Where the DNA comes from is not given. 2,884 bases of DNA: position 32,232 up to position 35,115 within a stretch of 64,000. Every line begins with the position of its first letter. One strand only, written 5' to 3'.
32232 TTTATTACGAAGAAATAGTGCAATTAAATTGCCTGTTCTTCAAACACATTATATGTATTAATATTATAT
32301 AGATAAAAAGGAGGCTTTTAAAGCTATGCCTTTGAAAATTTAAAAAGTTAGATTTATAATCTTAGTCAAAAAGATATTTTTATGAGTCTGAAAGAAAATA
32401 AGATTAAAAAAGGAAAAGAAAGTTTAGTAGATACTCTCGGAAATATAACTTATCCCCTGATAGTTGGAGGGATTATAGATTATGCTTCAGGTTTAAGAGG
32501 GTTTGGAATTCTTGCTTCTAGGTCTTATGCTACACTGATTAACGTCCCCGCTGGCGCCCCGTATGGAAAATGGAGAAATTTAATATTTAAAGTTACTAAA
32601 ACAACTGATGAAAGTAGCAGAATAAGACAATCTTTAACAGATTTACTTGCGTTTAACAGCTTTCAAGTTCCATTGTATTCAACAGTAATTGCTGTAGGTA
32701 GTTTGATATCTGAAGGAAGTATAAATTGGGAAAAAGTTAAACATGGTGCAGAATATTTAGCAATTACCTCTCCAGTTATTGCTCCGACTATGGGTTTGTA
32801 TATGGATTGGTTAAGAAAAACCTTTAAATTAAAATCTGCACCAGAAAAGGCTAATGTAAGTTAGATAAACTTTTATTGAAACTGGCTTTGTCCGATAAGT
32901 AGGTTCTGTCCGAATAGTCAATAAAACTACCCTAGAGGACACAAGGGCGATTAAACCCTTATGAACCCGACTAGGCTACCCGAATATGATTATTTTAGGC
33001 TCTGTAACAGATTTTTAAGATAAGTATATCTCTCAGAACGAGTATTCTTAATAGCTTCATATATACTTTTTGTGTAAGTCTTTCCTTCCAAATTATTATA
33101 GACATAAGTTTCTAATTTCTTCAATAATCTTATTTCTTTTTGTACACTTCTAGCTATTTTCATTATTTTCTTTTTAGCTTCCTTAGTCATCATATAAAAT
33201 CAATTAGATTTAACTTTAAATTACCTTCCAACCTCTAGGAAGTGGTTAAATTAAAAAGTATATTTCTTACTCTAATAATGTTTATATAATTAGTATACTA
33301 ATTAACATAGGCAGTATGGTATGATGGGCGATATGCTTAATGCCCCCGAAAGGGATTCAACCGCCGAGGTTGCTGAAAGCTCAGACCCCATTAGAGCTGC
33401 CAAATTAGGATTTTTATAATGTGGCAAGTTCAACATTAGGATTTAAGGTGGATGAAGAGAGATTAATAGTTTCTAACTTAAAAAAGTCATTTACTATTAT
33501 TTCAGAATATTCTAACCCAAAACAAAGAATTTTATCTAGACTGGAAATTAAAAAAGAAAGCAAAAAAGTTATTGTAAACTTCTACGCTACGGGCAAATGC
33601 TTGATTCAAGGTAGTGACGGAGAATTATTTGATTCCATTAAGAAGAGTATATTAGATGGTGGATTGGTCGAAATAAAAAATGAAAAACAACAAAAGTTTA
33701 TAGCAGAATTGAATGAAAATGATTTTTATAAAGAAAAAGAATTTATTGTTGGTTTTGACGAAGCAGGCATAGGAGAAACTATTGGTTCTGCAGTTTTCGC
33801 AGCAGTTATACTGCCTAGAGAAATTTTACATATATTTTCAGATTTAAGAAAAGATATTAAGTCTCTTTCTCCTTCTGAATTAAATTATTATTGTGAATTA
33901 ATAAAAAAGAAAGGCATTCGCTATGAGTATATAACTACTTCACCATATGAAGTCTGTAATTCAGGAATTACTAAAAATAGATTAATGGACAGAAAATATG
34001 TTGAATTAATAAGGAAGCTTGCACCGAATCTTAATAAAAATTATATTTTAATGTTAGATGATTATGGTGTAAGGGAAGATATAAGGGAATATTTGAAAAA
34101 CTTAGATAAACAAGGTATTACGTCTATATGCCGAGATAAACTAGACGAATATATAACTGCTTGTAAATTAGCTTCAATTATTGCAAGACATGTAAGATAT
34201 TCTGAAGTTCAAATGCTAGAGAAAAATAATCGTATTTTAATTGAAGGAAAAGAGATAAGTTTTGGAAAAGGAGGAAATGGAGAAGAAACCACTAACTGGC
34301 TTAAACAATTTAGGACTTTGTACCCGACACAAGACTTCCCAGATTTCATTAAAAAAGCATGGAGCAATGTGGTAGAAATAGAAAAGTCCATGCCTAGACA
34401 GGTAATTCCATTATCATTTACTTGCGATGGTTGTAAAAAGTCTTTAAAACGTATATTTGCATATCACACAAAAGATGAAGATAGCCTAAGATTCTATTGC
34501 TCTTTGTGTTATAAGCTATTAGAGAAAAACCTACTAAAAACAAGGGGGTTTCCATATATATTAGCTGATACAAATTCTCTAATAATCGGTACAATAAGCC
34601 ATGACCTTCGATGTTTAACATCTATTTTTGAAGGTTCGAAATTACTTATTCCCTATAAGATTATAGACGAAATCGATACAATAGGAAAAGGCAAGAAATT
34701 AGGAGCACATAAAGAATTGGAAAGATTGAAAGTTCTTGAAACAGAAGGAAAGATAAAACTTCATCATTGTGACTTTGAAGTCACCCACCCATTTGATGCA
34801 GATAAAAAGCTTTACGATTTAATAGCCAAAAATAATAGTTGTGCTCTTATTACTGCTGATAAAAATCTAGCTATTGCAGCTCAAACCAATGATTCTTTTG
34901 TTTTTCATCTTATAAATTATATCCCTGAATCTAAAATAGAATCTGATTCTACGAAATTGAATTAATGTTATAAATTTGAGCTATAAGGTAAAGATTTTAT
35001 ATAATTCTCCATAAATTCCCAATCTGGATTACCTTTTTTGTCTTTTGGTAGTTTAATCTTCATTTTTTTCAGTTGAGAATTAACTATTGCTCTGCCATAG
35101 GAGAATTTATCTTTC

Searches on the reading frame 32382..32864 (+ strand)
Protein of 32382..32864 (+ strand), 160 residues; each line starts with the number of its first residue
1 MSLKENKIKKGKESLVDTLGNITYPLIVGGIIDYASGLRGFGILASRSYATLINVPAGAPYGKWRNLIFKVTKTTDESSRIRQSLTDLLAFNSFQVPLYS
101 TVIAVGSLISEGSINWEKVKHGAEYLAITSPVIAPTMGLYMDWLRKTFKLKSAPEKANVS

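Call 3: search_protein_families(library=pfam, proteins=[window:32382-32864:+], max_evalue=0.1)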
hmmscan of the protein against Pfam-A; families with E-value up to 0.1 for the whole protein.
window:32382-32864:+ (160 aa): 2 families
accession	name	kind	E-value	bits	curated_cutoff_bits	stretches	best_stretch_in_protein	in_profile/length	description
PF06610.18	AlaE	-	1.9e-19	70.6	25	1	12-150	7-140/141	L-alanine exporter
PF24680.1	SH3_Hsr9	-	0.085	13.1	27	0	50-78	69-97/116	Hsr-9 Tudor domain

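Call 56: find_encoding_contigs(protein=window:32382-32864:+, flank=9000, max_places=6)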
Protein window:32382-32864:+ (160 aa): 10 contigs read that carry it; 5 places shown.
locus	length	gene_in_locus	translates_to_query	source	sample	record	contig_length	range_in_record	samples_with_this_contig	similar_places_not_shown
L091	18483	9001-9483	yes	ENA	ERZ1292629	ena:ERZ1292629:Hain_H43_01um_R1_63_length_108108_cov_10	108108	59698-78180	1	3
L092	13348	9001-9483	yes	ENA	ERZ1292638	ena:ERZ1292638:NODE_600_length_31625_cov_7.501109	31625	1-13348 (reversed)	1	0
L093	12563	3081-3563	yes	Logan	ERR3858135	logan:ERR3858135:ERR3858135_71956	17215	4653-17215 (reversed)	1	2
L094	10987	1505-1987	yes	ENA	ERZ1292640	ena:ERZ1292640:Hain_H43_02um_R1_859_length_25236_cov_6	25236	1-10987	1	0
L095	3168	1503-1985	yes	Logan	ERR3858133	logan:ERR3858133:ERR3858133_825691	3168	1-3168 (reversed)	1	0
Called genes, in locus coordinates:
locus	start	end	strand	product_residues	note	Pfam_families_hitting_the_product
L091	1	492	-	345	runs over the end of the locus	PF21088:MS_channel_1st, PF00924:MS_channel_2nd, PF21082:MS_channel_3rd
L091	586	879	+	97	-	PF01906:YbjQ_1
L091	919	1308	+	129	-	-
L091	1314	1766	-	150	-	PF01037:AsnC_trans_reg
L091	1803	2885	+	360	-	PF26213:TYRAAT1_C (faint), PF01817:CM_2, PF03807:F420_oxidored (faint), PF02826:2-Hacid_dh_C (faint), PF02153:PDH_N, PF20463:PDH_C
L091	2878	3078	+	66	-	-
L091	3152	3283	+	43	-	-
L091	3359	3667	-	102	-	-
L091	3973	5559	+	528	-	PF00118:Cpn60_TCP1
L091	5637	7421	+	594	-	PF14551:MCM_N (weak), PF17207:MCM_OB, PF00493:MCM, PF00158:Sigma54_activat (weak), PF07728:AAA_5 (faint), PF01078:Mg_chelatase (weak), PF17855:MCM_lid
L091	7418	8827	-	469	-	PF00270:DEAD, PF04851:ResIII, PF00271:Helicase_C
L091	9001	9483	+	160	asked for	PF06610:AlaE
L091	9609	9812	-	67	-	-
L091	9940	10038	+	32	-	-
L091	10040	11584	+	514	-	PF01351:RNase_HII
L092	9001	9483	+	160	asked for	PF06610:AlaE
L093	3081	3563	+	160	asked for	PF06610:AlaE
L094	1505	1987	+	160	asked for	PF06610:AlaE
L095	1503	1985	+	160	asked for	PF06610:AlaE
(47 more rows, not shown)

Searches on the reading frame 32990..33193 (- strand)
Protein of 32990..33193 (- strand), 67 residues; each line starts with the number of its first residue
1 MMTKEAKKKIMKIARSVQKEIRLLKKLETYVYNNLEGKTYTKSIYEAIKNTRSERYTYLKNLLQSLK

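Call 59: search_protein_families(library=pfam, proteins=[window:32990-33193:-], max_evalue=0.01)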
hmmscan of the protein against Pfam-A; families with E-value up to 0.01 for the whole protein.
window:32990-33193:- (67 aa): 0 families

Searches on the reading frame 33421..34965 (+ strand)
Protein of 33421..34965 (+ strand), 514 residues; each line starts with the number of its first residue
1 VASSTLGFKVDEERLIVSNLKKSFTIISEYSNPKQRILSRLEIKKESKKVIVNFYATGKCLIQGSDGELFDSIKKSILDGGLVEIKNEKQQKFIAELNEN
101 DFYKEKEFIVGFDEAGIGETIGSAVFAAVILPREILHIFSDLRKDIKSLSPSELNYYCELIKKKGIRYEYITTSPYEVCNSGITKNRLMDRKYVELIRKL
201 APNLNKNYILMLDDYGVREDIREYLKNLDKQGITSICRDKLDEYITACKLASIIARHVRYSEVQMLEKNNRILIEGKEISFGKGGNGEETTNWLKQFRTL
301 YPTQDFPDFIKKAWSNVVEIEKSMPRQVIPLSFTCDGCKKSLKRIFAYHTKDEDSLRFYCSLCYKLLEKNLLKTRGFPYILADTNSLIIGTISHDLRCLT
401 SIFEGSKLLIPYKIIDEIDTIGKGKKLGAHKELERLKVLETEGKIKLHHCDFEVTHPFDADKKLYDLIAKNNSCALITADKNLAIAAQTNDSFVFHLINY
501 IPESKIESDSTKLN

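Call 3: search_protein_families(library=pfam, proteins=[window:33421-34965:+], max_evalue=0.1)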
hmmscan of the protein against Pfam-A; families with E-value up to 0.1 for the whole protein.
window:33421-34965:+ (514 aa): 3 families
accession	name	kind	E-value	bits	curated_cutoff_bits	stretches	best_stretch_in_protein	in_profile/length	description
PF01351.25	RNase_HII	-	1.8e-14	54.5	25.8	1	110-317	1-199/199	Ribonuclease HII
PF13638.12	PIN_4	-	0.00056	20.7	21.9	1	382-489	3-123/132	PIN domain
PF15935.10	RnlA_toxin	-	0.0011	19.6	27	1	26-77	32-82/87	RNase LS, bacterial toxin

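Call 4: search_protein_families(library=ncbifam, proteins=[window:33421-34965:+], max_evalue=0.1)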
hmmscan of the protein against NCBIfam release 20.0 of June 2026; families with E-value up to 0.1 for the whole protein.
window:33421-34965:+ (514 aa): 9 families
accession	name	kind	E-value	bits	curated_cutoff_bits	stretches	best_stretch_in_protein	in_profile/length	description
TIGR00729.1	TIGR00729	equivalog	1.5e-15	57.9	123.3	1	109-320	1-205/207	ribonuclease HII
TIGR00716.1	rnhC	equivalog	3.8e-12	46.1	161.2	1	45-274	33-250/284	ribonuclease HIII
NF000595.1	PRK00015.1-3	equivalog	2.3e-09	37.5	167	1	108-267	3-145/188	ribonuclease HII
NF000594.1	PRK00015.1-1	equivalog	5.7e-08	32.7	243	1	97-187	58-146/251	ribonuclease HII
NF000598.1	PRK00015.2-2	equivalog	2.2e-06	27.5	273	1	109-189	22-102/203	ribonuclease HII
NF010537.0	PRK13925.1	equivalog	3.4e-06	26.8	252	1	103-268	6-157/200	ribonuclease HII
NF000596.1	PRK00015.1-4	equivalog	3.6e-06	27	251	1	109-268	2-142/186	ribonuclease HII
NF010538.0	PRK13926.1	equivalog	2.1e-05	24.8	285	1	101-189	15-101/213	ribonuclease HII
NF000600.1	PRK00015.2-4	equivalog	0.018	14.6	364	1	109-184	30-104/212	ribonuclease HII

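Call 5: search_protein_families(library=padloc, proteins=[window:33421-34965:+], max_evalue=0.1)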
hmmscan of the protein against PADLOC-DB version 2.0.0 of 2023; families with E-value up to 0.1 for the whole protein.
window:33421-34965:+ (514 aa): 0 families
